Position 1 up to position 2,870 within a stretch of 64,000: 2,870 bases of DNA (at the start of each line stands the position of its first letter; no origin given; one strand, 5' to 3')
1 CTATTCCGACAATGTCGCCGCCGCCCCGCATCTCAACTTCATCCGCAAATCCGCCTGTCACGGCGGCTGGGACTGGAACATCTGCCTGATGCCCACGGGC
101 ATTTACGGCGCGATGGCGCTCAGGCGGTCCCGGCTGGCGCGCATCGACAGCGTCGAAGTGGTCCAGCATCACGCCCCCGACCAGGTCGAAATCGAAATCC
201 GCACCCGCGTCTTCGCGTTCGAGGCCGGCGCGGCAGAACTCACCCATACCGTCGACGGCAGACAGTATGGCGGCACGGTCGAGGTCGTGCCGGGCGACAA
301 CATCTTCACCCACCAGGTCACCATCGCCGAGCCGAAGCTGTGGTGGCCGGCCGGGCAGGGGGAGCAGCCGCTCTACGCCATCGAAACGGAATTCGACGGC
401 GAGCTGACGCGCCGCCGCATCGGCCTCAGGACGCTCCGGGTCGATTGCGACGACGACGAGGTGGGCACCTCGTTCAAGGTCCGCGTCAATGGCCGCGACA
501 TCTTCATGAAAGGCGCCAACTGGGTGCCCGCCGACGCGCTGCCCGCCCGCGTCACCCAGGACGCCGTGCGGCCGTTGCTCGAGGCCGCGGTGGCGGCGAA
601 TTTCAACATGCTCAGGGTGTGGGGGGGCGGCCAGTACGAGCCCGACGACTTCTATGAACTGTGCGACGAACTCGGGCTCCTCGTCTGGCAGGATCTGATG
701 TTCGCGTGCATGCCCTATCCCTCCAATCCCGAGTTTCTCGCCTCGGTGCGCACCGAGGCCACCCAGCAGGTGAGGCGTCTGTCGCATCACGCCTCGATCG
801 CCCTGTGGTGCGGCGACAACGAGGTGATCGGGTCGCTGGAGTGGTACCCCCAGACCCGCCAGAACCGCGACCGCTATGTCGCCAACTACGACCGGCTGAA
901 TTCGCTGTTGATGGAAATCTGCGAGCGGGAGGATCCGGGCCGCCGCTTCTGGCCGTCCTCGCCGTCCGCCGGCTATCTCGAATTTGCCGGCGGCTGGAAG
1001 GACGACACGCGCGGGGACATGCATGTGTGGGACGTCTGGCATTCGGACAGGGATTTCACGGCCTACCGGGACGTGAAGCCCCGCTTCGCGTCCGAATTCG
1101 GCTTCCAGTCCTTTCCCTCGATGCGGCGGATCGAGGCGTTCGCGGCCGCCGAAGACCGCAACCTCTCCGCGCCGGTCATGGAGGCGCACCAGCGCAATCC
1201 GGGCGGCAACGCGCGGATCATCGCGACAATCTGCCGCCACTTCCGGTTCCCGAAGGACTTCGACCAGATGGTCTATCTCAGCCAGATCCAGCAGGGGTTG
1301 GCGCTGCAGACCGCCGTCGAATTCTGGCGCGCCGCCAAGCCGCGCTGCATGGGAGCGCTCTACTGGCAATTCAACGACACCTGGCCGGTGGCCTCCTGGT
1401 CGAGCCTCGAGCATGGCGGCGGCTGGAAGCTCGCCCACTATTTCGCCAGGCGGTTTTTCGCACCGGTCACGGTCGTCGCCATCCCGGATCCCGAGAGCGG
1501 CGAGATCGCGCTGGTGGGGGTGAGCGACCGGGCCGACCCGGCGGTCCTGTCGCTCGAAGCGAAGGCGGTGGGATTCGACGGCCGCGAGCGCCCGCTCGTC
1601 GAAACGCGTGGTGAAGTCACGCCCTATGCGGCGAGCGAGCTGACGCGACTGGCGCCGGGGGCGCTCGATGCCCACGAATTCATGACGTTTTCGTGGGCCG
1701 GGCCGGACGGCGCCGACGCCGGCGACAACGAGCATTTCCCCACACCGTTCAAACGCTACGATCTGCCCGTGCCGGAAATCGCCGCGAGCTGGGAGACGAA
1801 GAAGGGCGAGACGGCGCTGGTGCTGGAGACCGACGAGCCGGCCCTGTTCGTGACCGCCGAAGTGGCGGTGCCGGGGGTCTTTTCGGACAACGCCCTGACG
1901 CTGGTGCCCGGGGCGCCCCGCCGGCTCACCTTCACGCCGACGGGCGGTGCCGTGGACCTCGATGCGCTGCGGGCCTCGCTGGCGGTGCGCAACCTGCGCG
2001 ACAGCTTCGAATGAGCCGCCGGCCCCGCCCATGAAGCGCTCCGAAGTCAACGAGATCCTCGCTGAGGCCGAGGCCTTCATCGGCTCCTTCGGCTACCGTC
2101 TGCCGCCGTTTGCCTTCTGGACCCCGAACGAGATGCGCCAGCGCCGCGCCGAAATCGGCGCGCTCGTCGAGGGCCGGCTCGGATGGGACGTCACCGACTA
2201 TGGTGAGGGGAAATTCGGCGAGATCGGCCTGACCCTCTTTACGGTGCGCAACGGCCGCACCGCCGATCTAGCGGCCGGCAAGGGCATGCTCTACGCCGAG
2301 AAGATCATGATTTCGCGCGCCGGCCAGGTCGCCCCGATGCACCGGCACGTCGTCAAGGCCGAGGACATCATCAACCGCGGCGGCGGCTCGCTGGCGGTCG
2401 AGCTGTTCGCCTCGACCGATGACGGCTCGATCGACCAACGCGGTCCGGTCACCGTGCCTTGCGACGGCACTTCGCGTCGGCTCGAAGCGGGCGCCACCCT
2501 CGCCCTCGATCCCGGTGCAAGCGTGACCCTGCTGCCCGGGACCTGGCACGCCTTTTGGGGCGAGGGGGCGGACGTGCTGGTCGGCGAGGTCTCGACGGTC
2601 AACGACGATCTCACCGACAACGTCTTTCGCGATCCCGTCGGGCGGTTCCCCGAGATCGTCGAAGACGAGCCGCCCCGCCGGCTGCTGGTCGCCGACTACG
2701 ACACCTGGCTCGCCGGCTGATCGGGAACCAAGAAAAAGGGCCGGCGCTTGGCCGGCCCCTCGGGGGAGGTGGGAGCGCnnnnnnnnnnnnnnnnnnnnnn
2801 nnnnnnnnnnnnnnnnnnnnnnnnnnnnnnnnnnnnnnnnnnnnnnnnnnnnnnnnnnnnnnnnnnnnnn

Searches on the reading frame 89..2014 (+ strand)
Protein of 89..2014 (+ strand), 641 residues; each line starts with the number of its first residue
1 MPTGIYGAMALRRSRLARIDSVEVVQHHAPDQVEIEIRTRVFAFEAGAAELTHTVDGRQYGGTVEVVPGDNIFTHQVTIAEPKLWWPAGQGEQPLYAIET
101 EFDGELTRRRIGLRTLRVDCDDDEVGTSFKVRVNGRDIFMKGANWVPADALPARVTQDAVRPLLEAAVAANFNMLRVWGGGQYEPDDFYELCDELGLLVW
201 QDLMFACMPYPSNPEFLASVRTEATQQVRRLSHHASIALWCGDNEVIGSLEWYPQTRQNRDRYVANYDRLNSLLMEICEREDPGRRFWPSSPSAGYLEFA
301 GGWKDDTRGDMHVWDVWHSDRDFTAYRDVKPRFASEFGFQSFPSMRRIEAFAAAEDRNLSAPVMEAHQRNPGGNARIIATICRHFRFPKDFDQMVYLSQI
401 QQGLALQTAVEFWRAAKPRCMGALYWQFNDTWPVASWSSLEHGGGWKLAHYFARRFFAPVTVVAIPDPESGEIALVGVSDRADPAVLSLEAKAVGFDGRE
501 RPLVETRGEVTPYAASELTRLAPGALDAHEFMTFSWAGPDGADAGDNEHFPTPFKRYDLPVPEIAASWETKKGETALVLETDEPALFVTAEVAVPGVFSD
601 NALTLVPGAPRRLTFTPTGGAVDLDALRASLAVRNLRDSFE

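Call 13: search_protein_families(library=pfam, proteins=[window:89-2014:+], max_evalue=0.0001)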
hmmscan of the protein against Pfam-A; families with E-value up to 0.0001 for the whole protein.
window:89-2014:+ (641 aa): 2 families
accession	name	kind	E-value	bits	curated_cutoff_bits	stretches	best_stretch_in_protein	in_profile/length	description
PF17753.7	Ig_mannosidase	-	8.5e-17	61.1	22.6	1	559-638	1-80/81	Ig-fold domain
PF00703.27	Glyco_hydro_2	-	7.2e-06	27.2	23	1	22-114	22-109/109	Glycosyl hydrolases family 2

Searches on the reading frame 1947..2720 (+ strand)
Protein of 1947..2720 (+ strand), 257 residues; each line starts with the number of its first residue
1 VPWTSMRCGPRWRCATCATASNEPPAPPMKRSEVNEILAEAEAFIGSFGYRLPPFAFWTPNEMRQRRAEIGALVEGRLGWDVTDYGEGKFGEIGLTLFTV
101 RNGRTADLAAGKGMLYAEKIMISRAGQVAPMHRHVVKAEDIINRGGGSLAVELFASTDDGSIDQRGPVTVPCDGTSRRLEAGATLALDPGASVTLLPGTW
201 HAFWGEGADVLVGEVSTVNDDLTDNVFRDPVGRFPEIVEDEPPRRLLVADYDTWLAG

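Call 13: search_protein_families(library=pfam, proteins=[window:1947-2720:+], max_evalue=0.0001)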
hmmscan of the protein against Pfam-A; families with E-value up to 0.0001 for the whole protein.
window:1947-2720:+ (257 aa): 1 family
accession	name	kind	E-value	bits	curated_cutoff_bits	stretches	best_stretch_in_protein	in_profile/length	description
PF07385.18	Lyx_isomer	-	7.3e-98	326.6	20.8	1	29-251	1-222/222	D-lyxose isomerase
